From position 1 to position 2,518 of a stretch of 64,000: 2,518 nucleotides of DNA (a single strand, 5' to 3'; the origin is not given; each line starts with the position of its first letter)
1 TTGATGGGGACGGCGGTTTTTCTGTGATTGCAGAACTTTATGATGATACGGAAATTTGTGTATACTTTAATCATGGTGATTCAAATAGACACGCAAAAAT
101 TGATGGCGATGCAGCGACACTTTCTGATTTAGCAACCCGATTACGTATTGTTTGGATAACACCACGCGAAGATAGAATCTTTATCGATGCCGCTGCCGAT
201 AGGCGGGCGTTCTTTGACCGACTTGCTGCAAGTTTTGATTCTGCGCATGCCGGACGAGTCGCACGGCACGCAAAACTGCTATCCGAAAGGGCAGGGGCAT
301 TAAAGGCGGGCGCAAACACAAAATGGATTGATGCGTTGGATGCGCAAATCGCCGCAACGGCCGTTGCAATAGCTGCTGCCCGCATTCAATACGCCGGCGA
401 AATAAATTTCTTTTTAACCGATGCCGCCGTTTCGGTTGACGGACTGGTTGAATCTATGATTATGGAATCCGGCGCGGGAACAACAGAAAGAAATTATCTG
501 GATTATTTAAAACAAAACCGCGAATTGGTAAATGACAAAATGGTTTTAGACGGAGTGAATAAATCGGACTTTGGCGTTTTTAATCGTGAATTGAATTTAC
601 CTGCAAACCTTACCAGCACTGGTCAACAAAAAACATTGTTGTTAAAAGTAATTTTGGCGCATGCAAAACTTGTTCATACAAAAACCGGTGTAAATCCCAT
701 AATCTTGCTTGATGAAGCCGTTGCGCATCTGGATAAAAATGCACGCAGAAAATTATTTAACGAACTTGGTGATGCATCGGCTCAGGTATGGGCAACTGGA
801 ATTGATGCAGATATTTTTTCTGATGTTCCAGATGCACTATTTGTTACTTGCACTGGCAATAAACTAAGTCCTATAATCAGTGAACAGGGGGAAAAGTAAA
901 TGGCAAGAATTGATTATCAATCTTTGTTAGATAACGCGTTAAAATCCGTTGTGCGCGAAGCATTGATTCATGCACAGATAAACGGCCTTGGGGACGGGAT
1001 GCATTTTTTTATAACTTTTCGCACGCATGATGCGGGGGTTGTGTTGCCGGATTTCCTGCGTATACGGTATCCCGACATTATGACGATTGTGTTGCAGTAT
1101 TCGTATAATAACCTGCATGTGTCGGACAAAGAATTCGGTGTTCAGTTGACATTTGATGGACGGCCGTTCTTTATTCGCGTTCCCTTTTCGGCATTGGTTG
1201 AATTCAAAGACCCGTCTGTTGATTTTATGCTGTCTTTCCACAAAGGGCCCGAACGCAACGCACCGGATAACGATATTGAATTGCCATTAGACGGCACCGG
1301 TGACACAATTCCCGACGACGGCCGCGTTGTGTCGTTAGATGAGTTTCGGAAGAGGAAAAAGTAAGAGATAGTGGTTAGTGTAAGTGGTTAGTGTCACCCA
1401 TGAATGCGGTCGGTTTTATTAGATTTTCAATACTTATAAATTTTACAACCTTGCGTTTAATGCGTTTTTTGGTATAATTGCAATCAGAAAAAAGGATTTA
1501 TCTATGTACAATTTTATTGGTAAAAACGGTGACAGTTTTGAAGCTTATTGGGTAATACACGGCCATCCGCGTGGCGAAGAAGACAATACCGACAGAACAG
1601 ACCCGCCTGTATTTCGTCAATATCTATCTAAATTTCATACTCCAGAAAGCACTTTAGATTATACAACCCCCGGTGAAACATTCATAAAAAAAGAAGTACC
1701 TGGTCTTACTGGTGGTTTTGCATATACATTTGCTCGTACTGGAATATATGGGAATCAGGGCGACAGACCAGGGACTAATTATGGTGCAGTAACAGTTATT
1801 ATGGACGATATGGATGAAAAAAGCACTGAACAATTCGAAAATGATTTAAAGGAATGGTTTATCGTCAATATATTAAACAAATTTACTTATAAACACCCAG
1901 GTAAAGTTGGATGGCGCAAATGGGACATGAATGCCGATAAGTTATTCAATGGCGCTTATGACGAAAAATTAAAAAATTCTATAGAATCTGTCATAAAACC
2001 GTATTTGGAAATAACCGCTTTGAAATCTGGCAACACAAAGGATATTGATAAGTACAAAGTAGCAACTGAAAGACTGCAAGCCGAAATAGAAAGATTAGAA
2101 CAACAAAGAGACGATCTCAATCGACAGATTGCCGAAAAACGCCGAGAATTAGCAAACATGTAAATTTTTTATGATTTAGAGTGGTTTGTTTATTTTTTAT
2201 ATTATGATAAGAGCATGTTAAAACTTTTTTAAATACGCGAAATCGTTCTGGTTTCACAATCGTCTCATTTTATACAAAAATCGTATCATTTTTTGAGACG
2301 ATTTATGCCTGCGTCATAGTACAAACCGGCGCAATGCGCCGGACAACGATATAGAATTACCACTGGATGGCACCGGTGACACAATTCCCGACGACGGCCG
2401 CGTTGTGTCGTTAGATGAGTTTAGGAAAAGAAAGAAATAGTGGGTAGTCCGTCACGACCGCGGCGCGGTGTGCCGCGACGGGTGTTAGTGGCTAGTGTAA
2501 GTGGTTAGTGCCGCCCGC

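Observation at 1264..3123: Cassette inserted at the sspB 3' end, bracketed by two copies of the gene tail that differ only by synonymous changes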

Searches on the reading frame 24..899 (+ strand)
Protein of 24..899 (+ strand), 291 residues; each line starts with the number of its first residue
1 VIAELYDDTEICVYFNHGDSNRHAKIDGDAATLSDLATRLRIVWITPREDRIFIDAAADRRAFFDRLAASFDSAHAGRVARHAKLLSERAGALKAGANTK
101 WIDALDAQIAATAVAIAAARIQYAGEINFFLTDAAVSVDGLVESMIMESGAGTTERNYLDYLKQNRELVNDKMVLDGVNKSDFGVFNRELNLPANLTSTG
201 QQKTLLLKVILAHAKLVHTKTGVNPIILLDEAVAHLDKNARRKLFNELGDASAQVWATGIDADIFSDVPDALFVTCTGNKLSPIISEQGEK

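Call 5: search_protein_families(library=pfam, proteins=[window:24-899:+], max_evalue=1)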
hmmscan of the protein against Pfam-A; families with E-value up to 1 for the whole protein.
window:24-899:+ (291 aa): 4 families
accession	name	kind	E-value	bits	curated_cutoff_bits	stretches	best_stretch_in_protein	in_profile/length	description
PF02463.25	SMC_N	-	1e-07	32.1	40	1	19-273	105-210/220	RecF/RecN/SMC N terminal domain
PF13558.12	SbcC_Walker_B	-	0.0049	17.5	27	1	197-246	33-86/90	SbcC/RAD50-like, Walker B motif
PF13304.12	AAA_21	-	0.091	13.2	27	1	170-253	220-288/304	AAA domain, putative AbiEii toxin, Type IV TA system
PF13175.12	AAA_15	-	0.25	11.4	32.1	1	169-252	291-357/374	AAA ATPase domain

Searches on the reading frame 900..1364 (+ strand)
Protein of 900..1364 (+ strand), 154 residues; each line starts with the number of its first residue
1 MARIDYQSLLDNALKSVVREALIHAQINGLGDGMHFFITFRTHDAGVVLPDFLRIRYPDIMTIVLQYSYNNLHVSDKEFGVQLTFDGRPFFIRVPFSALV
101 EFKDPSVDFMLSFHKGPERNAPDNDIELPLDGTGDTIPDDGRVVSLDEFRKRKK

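Call 5: search_protein_families(library=pfam, proteins=[window:900-1364:+], max_evalue=1)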
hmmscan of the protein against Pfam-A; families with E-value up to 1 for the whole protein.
window:900-1364:+ (154 aa): 1 family
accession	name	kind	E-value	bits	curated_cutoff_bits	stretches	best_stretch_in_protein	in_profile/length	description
PF04386.18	SspB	-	8.4e-27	94.5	27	1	11-125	4-118/156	Stringent starvation protein B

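Call 8: find_encoding_contigs(protein=window:900-1364:+, flank=10000, max_places=10)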
Protein window:900-1364:+ (154 aa): 20 contigs read that carry it; 10 places shown.
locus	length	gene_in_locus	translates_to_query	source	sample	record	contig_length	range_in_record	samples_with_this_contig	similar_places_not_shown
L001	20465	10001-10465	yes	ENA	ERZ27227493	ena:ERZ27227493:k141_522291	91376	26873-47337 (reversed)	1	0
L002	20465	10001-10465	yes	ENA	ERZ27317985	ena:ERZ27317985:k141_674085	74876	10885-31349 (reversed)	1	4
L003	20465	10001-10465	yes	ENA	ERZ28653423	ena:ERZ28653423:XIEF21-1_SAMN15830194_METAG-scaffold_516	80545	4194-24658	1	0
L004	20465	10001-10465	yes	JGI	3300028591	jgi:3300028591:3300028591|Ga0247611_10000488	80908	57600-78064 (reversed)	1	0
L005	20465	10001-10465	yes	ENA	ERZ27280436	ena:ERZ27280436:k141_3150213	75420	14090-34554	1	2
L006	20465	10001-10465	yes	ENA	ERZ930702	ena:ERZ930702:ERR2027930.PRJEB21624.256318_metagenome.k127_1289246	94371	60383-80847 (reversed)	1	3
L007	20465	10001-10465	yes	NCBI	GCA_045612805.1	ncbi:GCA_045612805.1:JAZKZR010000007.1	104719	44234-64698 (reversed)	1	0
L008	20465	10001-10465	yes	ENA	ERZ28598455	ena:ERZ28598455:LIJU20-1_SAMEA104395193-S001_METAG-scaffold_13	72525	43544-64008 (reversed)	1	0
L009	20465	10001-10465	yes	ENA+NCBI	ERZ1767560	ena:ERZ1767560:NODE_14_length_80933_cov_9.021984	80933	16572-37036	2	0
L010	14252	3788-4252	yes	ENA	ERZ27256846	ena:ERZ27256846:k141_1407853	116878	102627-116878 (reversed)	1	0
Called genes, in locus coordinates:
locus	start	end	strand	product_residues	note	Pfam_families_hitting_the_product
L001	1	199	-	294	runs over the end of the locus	PF02195:ParB_N, PF17762:HTH_ParB, PF23552:ParB_C (faint)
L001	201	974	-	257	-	PF00142:Fer4_NifH (faint), PF01656:CbiA, PF02374:ArsA_ATPase (faint), PF06564:CBP_BcsQ, PF09140:MipZ (weak), PF10609:ParA (weak), PF13614:AAA_31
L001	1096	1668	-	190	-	PF02527:GidB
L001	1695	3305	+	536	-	PF07719:TPR_2 (faint), PF09976:TPR_21 (faint), PF13432:TPR_16 (faint), PF13424:TPR_12 (faint), PF00515:TPR_1 (faint), PF13181:TPR_8 (faint)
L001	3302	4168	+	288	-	PF01210:NAD_Gly3P_dh_N, PF07479:NAD_Gly3P_dh_C, PF20618:GPD_NAD_C_bact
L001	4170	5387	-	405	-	PF12704:MacB_PCD, PF02687:FtsX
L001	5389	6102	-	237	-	PF02463:SMC_N (faint), PF00005:ABC_tran, PF13304:AAA_21 (faint)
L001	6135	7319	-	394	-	PF25917:BSH_RND, PF25919:BSH_CusB (weak), PF25973:BSH_CzcB, PF25876:HH_MFP_RND (weak), PF25885:HH_EMRA (weak), PF25893:HH_CzcB (weak), PF25954:Beta-barrel_RND_2, PF25990:Beta-barrel_YknX, +2 more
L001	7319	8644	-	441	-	PF02321:OEP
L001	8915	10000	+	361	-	PF02463:SMC_N, PF13175:AAA_15 (faint), PF13476:AAA_23 (faint), PF13304:AAA_21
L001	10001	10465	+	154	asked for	PF04386:SspB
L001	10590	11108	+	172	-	-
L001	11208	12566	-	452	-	PF00289:Biotin_carb_N, PF02222:ATP-grasp, PF02786:CPSase_L_D2, PF07478:Dala_Dala_lig_C, PF02785:Biotin_carb_C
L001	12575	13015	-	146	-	PF00364:Biotin_lipoyl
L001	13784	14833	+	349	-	PF06723:MreB_Mbl, PF00022:Actin, PF00012:HSP70, PF14450:FtsA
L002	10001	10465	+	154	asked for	PF04386:SspB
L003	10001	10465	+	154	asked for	PF04386:SspB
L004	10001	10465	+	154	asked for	PF04386:SspB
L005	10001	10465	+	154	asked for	PF04386:SspB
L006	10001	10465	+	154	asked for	PF04386:SspB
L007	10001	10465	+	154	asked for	PF04386:SspB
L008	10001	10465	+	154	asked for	PF04386:SspB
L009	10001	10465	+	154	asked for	PF04386:SspB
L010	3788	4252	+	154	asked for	PF04386:SspB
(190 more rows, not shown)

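Call 15: find_related_loci(query=window:900-1364:+, collection=genome_contigs, flank=6000)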
Query window:900-1364:+ (154 aa) in genome_contigs; peptide patterns used: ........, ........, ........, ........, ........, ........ (x = any residue, [..] = any of these).
299 stretches matched a pattern; 251 encode a relative of the query (tblastn E <= 1e-3); the best 80 are kept; 80 distinct loci.
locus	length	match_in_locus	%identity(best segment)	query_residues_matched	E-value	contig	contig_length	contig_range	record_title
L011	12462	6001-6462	100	1-154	6e-101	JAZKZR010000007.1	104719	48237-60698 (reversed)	MAG: Candidatus Enterousia sp. isolate T1900045086_TC20190080.MAGScoT_cleanbin_000026 SGB_4685_k141_2409463, whole genom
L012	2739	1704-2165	100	1-154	7e-104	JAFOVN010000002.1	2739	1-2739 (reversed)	MAG: Alphaproteobacteria bacterium isolate RGIG837 Dairy_cattle_Omasum.Co__c214328, whole genome shotgun sequence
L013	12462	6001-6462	100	1-154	6e-101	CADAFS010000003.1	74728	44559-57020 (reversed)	MAG: uncultured proteobacterium isolate RUG13256 genome assembly, contig: RUG13256_asm_3, whole genome shotgun sequence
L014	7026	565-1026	100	1-154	6e-101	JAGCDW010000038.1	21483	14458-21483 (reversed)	MAG: Alphaproteobacteria bacterium isolate RGIG9702 Yak_Omasum-2__c458623, whole genome shotgun sequence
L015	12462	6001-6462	100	1-154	6e-101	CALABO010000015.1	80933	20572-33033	MAG TPA_asm: uncultured proteobacterium isolate SRR6425765_bin.2_CONCOCT_v1.1_MAG genome assembly, contig: ERZ1767560.14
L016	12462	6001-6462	100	1-154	6e-101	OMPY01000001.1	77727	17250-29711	uncultured proteobacterium isolate RUG774 genome assembly, contig: scaffold_122, whole genome shotgun sequence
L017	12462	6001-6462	99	1-154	1e-100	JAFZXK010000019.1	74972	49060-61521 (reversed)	MAG: Alphaproteobacteria bacterium isolate RGIG8185 Water_buffalos_Rumen-3__c1486557, whole genome shotgun sequence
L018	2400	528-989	99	1-154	2e-104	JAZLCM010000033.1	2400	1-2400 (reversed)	MAG: Candidatus Enterousia sp. isolate T1900045049_TC20190042.MAGScoT_cleanbin_000031 SGB_4517_k141_1541532, whole genom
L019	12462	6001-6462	99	1-154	1e-100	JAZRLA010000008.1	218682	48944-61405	MAG: Candidatus Enterousia sp. isolate T1900045443_YK20190134.MAGScoT_cleanbin_000016 SGB_7130_k141_1380587, whole genom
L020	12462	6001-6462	98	1-154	2e-99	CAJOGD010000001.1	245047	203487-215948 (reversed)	uncultured Alphaproteobacteria bacterium isolate Red_deer_3_mag_193 genome assembly, contig: scaffold_106, whole genome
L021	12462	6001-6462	99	1-154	1e-99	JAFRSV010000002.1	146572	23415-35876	MAG: Alphaproteobacteria bacterium isolate RGIG2769 Goat_Omasum-5__c95914, whole genome shotgun sequence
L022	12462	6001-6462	95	1-154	9e-96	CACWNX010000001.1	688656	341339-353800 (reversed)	MAG: uncultured proteobacterium isolate RUG10747 genome assembly, contig: RUG10747_asm_1, whole genome shotgun sequence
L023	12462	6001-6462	94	1-154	1e-94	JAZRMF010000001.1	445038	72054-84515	MAG: Candidatus Enterousia sp. isolate T1900045428_YK20190119.MAGScoT_cleanbin_000014 SGB_7076_k141_1157352, whole genom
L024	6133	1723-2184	92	1-154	4e-94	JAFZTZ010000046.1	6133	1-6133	MAG: Alphaproteobacteria bacterium isolate RGIG8096 Water_buffalos_Rumen-2__c1048849, whole genome shotgun sequence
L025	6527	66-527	92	1-154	4e-94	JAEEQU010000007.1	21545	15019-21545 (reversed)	MAG: Alphaproteobacteria bacterium isolate Tb.RUG.342 NODE_9432_length_21545_cov_1.092352, whole genome shotgun sequence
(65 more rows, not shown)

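Call 16: find_related_loci(query=window:900-1364:+, collection=metagenome_contigs, flank=6000)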
Query window:900-1364:+ (154 aa) in metagenome_contigs; peptide patterns used: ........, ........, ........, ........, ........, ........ (x = any residue, [..] = any of these).
229 stretches matched a pattern; 125 encode a relative of the query (tblastn E <= 1e-3); the best 80 are kept; 80 distinct loci.
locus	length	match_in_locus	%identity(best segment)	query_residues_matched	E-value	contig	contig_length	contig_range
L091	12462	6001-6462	100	1-154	4e-101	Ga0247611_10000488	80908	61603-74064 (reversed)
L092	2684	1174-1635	100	1-154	3e-104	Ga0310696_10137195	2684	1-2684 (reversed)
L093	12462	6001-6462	99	1-154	2e-100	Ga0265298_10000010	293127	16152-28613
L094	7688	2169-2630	95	1-154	2e-96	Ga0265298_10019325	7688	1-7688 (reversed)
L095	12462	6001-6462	95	1-154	7e-96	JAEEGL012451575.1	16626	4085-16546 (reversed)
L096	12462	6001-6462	93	1-154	6e-95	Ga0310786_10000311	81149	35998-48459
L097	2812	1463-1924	94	1-154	5e-97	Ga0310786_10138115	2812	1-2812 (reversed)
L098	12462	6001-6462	92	1-154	3e-94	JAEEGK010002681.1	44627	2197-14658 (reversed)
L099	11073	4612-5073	93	1-154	6e-94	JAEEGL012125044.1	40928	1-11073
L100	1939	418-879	92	1-154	2e-98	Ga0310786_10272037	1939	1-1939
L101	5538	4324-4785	93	1-154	2e-93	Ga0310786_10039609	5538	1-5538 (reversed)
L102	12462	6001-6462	89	1-154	8e-91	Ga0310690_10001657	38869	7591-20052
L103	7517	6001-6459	90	1-153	1e-90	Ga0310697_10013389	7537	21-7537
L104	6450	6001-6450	90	1-150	7e-89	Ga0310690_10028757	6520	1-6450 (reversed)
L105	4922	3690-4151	89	1-154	2e-88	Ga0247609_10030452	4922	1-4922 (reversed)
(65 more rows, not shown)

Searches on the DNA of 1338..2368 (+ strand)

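Call 89: search_dna_similar(query=window:1338-2368:+, collection=plasmids, mode=distant, max_rows=5)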
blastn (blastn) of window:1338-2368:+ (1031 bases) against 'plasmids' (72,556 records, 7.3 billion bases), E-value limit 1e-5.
No match.

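Call 90: search_dna_similar(query=window:1338-2368:+, collection=phages, mode=distant, max_rows=5)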
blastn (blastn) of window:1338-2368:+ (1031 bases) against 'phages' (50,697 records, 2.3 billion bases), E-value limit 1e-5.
No match.
